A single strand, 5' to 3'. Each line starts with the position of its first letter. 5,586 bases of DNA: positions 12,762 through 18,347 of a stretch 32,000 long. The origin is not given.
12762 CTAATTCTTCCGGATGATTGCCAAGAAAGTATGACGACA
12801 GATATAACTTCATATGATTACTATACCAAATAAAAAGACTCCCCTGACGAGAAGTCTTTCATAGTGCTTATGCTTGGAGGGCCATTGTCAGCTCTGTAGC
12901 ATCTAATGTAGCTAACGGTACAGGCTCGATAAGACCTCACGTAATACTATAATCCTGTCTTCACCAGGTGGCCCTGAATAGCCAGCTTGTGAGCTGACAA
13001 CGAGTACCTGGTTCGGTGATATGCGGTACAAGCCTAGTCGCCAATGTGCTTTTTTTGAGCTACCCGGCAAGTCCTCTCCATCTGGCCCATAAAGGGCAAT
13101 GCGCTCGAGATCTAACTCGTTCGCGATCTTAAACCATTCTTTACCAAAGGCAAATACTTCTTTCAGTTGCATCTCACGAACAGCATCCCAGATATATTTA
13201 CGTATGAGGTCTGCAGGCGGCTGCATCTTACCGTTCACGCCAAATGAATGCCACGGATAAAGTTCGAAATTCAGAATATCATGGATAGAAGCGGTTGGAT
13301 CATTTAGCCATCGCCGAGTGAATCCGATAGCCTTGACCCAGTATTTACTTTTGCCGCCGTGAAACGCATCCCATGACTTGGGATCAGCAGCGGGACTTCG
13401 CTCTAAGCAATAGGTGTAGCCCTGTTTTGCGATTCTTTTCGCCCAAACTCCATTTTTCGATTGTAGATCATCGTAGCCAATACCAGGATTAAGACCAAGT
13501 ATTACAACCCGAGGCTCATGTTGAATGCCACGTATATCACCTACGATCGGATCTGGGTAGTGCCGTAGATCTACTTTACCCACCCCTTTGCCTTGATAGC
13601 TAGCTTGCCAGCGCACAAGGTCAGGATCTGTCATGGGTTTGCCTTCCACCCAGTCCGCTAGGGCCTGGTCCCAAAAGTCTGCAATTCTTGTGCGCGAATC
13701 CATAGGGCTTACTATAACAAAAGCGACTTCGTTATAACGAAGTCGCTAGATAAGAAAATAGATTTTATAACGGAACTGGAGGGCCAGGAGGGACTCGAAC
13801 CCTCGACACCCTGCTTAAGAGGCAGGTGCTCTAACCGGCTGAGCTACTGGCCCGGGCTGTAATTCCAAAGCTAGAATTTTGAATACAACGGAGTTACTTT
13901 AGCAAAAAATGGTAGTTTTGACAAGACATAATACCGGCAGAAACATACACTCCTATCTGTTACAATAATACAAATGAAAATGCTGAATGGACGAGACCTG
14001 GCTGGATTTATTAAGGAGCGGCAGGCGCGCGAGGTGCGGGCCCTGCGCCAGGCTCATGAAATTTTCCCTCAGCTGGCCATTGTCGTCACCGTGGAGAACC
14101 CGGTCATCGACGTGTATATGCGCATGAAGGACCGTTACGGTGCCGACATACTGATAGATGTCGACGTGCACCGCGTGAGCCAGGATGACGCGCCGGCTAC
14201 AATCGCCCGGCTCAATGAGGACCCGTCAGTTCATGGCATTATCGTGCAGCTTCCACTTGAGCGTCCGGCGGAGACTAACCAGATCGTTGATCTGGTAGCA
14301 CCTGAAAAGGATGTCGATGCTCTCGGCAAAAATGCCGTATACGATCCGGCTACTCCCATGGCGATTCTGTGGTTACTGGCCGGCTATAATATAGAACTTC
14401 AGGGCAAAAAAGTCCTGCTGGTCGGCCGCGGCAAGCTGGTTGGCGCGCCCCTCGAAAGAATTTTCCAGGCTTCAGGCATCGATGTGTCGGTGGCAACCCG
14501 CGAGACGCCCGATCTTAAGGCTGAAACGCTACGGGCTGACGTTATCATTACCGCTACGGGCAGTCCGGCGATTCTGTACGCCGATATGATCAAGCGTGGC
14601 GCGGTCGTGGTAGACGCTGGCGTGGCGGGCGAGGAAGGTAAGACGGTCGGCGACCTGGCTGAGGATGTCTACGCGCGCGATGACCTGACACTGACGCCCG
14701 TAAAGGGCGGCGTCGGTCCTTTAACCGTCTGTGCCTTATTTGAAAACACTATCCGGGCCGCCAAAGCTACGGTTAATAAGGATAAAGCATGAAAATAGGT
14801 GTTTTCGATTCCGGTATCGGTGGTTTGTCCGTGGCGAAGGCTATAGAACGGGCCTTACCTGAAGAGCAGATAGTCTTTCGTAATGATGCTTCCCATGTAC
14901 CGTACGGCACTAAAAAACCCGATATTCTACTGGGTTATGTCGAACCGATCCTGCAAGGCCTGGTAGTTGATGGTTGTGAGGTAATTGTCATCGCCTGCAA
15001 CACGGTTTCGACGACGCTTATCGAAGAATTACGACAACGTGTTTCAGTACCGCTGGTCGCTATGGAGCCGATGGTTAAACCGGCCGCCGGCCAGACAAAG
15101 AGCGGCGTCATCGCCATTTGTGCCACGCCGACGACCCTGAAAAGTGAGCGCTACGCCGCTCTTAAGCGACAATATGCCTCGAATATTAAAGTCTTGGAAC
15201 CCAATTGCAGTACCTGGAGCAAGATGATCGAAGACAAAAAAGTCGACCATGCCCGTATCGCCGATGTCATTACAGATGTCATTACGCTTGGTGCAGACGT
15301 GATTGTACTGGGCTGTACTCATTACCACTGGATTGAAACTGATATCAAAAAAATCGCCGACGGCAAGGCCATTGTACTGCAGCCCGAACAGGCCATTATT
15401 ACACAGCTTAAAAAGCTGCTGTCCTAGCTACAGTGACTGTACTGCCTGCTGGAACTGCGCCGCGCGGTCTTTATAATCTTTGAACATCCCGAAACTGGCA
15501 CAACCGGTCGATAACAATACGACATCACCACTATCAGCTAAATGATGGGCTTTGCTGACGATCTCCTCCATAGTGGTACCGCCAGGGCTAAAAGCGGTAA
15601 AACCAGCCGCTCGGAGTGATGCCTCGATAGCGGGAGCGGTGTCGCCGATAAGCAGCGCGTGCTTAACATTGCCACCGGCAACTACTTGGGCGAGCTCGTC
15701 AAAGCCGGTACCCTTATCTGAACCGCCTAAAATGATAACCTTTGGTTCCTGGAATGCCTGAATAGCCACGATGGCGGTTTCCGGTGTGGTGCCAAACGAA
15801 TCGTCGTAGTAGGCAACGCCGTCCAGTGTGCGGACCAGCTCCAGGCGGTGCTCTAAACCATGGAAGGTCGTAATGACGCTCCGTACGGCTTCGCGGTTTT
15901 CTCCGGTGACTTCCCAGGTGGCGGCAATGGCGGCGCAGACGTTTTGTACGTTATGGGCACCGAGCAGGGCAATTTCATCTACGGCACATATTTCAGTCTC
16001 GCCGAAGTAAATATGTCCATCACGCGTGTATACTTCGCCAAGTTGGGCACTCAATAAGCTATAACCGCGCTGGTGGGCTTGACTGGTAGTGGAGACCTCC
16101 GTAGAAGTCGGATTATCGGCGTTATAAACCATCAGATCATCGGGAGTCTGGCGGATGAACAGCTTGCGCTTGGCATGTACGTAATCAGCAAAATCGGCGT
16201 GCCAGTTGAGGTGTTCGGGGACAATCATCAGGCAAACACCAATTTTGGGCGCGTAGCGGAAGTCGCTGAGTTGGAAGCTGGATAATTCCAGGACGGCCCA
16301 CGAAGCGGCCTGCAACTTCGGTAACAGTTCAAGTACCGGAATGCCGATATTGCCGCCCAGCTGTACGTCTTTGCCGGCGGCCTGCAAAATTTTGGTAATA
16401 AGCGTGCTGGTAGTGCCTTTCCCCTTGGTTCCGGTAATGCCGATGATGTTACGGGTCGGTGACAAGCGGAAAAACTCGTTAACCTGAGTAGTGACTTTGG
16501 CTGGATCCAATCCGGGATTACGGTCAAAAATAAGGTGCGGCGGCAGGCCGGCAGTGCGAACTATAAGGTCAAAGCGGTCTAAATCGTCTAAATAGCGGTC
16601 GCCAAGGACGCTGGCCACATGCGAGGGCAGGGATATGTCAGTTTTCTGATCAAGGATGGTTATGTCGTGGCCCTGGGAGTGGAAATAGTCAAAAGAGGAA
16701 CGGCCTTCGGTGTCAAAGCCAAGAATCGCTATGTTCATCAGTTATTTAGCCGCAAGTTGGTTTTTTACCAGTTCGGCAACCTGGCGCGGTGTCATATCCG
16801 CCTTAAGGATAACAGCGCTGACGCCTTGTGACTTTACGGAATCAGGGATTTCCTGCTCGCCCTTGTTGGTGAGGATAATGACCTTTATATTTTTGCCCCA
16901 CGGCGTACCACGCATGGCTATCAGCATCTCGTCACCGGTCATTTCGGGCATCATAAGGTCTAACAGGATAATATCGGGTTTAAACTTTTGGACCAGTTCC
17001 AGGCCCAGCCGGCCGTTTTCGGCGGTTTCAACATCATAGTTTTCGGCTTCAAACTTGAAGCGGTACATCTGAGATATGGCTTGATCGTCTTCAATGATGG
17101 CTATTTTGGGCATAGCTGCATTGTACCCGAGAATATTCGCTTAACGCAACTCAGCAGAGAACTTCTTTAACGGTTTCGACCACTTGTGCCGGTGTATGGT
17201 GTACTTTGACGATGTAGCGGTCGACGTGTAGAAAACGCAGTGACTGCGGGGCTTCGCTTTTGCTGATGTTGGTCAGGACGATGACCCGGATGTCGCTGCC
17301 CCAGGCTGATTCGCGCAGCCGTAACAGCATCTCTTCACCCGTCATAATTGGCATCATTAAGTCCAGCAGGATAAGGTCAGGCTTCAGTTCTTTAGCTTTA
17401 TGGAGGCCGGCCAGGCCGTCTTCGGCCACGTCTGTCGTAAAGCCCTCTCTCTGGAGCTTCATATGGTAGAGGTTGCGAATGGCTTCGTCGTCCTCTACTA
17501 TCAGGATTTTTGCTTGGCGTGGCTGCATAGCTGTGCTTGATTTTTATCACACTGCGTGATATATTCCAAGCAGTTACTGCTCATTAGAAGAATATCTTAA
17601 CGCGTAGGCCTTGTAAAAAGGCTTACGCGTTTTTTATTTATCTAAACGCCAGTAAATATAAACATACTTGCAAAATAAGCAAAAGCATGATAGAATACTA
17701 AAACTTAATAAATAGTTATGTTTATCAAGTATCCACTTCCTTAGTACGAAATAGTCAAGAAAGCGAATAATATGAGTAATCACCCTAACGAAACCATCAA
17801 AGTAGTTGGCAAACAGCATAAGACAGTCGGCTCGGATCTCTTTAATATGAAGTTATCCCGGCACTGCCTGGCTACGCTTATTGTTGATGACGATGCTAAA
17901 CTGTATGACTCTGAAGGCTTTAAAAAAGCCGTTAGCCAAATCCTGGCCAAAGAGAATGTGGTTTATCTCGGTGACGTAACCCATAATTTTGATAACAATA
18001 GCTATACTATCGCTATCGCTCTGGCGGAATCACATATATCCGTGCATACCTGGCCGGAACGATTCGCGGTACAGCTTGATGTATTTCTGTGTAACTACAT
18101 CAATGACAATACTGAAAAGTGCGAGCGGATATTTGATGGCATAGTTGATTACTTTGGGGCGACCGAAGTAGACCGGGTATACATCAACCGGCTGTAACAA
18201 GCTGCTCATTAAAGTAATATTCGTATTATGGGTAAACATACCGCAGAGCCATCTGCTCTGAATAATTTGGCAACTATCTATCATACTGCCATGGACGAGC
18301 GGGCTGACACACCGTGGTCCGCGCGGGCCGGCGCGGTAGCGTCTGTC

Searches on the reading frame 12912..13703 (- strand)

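Call 31: search_protein_families(library=ncbifam, proteins=[window:12912-13703:-], max_evalue=0.001)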
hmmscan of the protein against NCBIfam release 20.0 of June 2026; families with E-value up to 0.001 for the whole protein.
window:12912-13703:- (263 aa): 1 family
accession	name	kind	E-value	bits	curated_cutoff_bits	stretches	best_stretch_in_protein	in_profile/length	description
NF047634.1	antiviral_Brig1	equivalog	6.1e-83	278.2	230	1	3-258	2-254/254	anti-phage DNA glycosylase Brig1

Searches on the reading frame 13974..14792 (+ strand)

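Call 31: search_protein_families(library=ncbifam, proteins=[window:13974-14792:+], max_evalue=0.001)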
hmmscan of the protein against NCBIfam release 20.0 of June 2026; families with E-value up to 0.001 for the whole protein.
window:13974-14792:+ (272 aa): 32 families (the best 25 are shown)
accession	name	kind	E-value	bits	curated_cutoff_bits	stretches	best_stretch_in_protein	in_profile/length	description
NF010787.0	PRK14191.1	equivalog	7.5e-56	189.4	423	1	1-269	1-283/285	bifunctional methylenetetrahydrofolate dehydrogenase/methenyltetrahydrofolate cyclohydrolase FolD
NF010780.0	PRK14183.1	equivalog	2.2e-55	187.9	480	1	1-267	1-281/283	bifunctional 5,10-methylene-tetrahydrofolate dehydrogenase/ 5,10-methylene-tetrahydrofolate cyclohydrolase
NF010786.0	PRK14189.1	subfamily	1.7e-52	178.3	421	1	2-267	4-282/285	bifunctional methylenetetrahydrofolate dehydrogenase/methenyltetrahydrofolate cyclohydrolase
NF010781.0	PRK14184.1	equivalog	1.4e-51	175.4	438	1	1-267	1-284/286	bifunctional 5,10-methylene-tetrahydrofolate dehydrogenase/ 5,10-methylene-tetrahydrofolate cyclohydrolase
NF010785.0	PRK14188.1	subfamily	1.8e-51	174.9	396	1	2-270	4-293/297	bifunctional methylenetetrahydrofolate dehydrogenase/methenyltetrahydrofolate cyclohydrolase FolD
NF010776.0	PRK14179.1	equivalog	2.3e-51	174.6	445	1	2-268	3-283/284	bifunctional methylenetetrahydrofolate dehydrogenase/methenyltetrahydrofolate cyclohydrolase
NF010766.0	PRK14169.1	equivalog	1.1e-50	172.7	450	1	2-268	3-282/283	bifunctional methylenetetrahydrofolate dehydrogenase/methenyltetrahydrofolate cyclohydrolase FolD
NF010775.0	PRK14178.1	equivalog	2.2e-50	171.5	465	1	29-267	24-275/279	bifunctional methylenetetrahydrofolate dehydrogenase/methenyltetrahydrofolate cyclohydrolase FolD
NF008058.0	PRK10792.1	equivalog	7.1e-50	169.6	355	1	2-266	4-282/285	bifunctional methylenetetrahydrofolate dehydrogenase/methenyltetrahydrofolate cyclohydrolase FolD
NF010783.0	PRK14186.1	equivalog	7.5e-50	169.7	333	1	2-268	3-287/297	bifunctional methylenetetrahydrofolate dehydrogenase/methenyltetrahydrofolate cyclohydrolase FolD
NF010770.0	PRK14173.1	equivalog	5.1e-49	167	411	1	3-268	5-283/287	bifunctional 5,10-methylene-tetrahydrofolate dehydrogenase/ 5,10-methylene-tetrahydrofolate cyclohydrolase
NF010789.1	PRK14193.1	equivalog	2.9e-48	164.5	401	1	3-264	4-279/281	bifunctional methylenetetrahydrofolate dehydrogenase/methenyltetrahydrofolate cyclohydrolase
NF010773.0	PRK14176.1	equivalog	1.5e-47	162.4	437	1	2-265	9-285/287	bifunctional 5,10-methylene-tetrahydrofolate dehydrogenase/ 5,10-methylene-tetrahydrofolate cyclohydrolase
NF010763.0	PRK14166.1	equivalog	1.7e-47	161.8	501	1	1-268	1-282/282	bifunctional 5,10-methylene-tetrahydrofolate dehydrogenase/ 5,10-methylene-tetrahydrofolate cyclohydrolase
NF010777.0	PRK14180.1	equivalog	4.3e-45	154.4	544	1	1-264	1-278/282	bifunctional 5,10-methylene-tetrahydrofolate dehydrogenase/ 5,10-methylene-tetrahydrofolate cyclohydrolase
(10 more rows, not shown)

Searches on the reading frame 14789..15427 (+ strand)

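Call 31: search_protein_families(library=ncbifam, proteins=[window:14789-15427:+], max_evalue=0.001)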
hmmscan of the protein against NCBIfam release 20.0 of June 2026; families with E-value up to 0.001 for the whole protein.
window:14789-15427:+ (212 aa): 6 families
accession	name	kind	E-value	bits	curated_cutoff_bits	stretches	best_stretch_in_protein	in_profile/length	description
TIGR00067.1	glut_race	equivalog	1.5e-46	158.8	146.65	1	3-211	1-215/251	glutamate racemase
NF002035.0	PRK00865.1-3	equivalog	1.1e-36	126.7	328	1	2-204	5-212/267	glutamate racemase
NF002034.1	PRK00865.1-1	equivalog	6.8e-30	104.2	408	1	5-194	3-200/260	glutamate racemase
NF052483.1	racemase_CuyB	equivalog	2.8e-10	40.5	190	1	55-185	64-202/225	cysteate racemase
TIGR00035.1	asp_race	subfamily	4.2e-07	29.8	93.1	1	62-182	76-202/236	amino acid racemase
NF007788.0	PRK10481.1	equivalog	8.6e-05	22.4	198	1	54-198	82-212/225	hypothetical protein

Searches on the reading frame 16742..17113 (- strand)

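Call 31: search_protein_families(library=ncbifam, proteins=[window:16742-17113:-], max_evalue=0.001)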
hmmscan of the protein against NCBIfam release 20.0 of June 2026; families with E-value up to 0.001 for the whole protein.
window:16742-17113:- (123 aa): 81 families (the best 25 are shown)
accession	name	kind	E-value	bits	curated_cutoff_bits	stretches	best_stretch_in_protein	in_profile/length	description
TIGR02154.1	PhoB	equivalog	6.1e-17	61.7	296.2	1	3-88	4-89/226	phosphate regulon transcriptional regulator PhoB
NF007135.0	PRK09581.1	equivalog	1.2e-14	54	474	1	3-85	4-86/457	PleD family two-component system response regulator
NF040689.1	MtrAB_MtrA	equivalog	2.2e-14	53.3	300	1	4-88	1-82/219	MtrAB system response regulator MtrA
NF040534.1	resp_reg_YycF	equivalog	2.5e-14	53.1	340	1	3-89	2-84/231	response regulator YycF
NF047465.1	hybrid_HK_LvrA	exception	5.5e-14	51.1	1200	1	2-119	468-583/819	hybrid histidine kinase/response regulator LvrA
NF045717.1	DVU0259_DivK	exception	4.7e-13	49.3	160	1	3-118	4-114/117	DVU0259 family response regulator domain-containing protein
NF007969.0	PRK10693.1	equivalog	2.6e-12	46.4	329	1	3-107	9-111/337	two-component system response regulator RssB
NF053854.1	RespRegPhoBBctds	equivalog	3.9e-12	46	270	1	4-87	1-83/225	two-component system response regulator PhoB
NF008469.0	PRK11361.1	equivalog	5.1e-12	45.2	714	1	3-89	6-90/461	acetoacetate metabolism transcriptional regulator AtoC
NF041733.1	resp_reg_CseB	equivalog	7.1e-12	45.2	350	1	3-86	2-82/228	two-component system response regulator CseB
NF045991.1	RespRegCtrARhodob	equivalog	1.3e-11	44.7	350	1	4-100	3-95/224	response regulator transcription factor CtrA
NF007935.0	PRK10651.1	equivalog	1.7e-11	43.7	250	1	27-119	34-123/216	two-component system response regulator NarL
NF011695.0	PRK15115.1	equivalog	2.1e-11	43.2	763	1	4-102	9-105/445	two-component system response regulator GlrR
TIGR02875.1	spore_0_A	equivalog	3.1e-11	43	200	1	3-105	4-108/262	sporulation transcription factor Spo0A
NF045505.1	RR_RssB_Pseudo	equivalog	5.8e-11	42.1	700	1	4-94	8-94/394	two-component system response regulator RssB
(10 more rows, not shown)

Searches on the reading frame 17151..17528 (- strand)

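Call 31: search_protein_families(library=ncbifam, proteins=[window:17151-17528:-], max_evalue=0.001)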
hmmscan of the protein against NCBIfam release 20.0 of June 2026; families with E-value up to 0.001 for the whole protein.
window:17151-17528:- (125 aa): 84 families (the best 25 are shown)
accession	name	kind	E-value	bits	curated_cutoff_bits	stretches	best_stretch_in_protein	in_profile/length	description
TIGR02154.1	PhoB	equivalog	2.1e-18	66.4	296.2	1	5-124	2-120/226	phosphate regulon transcriptional regulator PhoB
NF041733.1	resp_reg_CseB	equivalog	8.1e-18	64.6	350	1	7-87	2-79/228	two-component system response regulator CseB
NF040689.1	MtrAB_MtrA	equivalog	6.1e-17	61.7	300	1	8-110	1-100/219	MtrAB system response regulator MtrA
NF007969.0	PRK10693.1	equivalog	2.3e-15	56.5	329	1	6-122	8-122/337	two-component system response regulator RssB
NF047465.1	hybrid_HK_LvrA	exception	2.1e-14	52.5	1200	1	5-108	467-569/819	hybrid histidine kinase/response regulator LvrA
NF045944.1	ResRegRpaBCyano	equivalog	3.4e-14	52.8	330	1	9-108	1-97/229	response regulator transcription factor RpaB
NF040534.1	resp_reg_YycF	equivalog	3.6e-14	52.6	340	1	7-112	2-104/231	response regulator YycF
NF007135.0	PRK09581.1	equivalog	8.3e-14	51.2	474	1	5-91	2-88/457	PleD family two-component system response regulator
NF045505.1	RR_RssB_Pseudo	equivalog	9.5e-14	51.2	700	1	1-110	1-108/394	two-component system response regulator RssB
NF045717.1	DVU0259_DivK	exception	1e-13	51.5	160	1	6-92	3-89/117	DVU0259 family response regulator domain-containing protein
NF007546.0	PRK10161.1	equivalog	1.4e-13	51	471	1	7-124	4-120/229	phosphate response regulator transcription factor PhoB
NF008469.0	PRK11361.1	equivalog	1.4e-13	50.4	714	1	6-102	5-100/461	acetoacetate metabolism transcriptional regulator AtoC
TIGR01387.1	cztR_silR_copR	subfamily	3.6e-13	49.7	279.2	1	8-110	1-101/218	heavy metal response regulator transcription factor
NF008296.0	PRK11083.1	equivalog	3.9e-13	49.3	273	1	5-124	3-118/228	two-component system response regulator CreB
NF051850.1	RespRegRprY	equivalog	1.6e-12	47.3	370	1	5-109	4-106/234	response regulator transcription factor RprY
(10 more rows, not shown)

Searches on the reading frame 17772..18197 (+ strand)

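Call 31: search_protein_families(library=ncbifam, proteins=[window:17772-18197:+], max_evalue=0.001)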
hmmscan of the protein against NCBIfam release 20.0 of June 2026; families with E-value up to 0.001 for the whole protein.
window:17772-18197:+ (141 aa): 1 family
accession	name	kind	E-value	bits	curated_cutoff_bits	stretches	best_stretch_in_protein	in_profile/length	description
TIGR03330.1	SAM_DCase_Bsu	equivalog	6.1e-17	62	75.65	1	29-135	4-106/112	adenosylmethionine decarboxylase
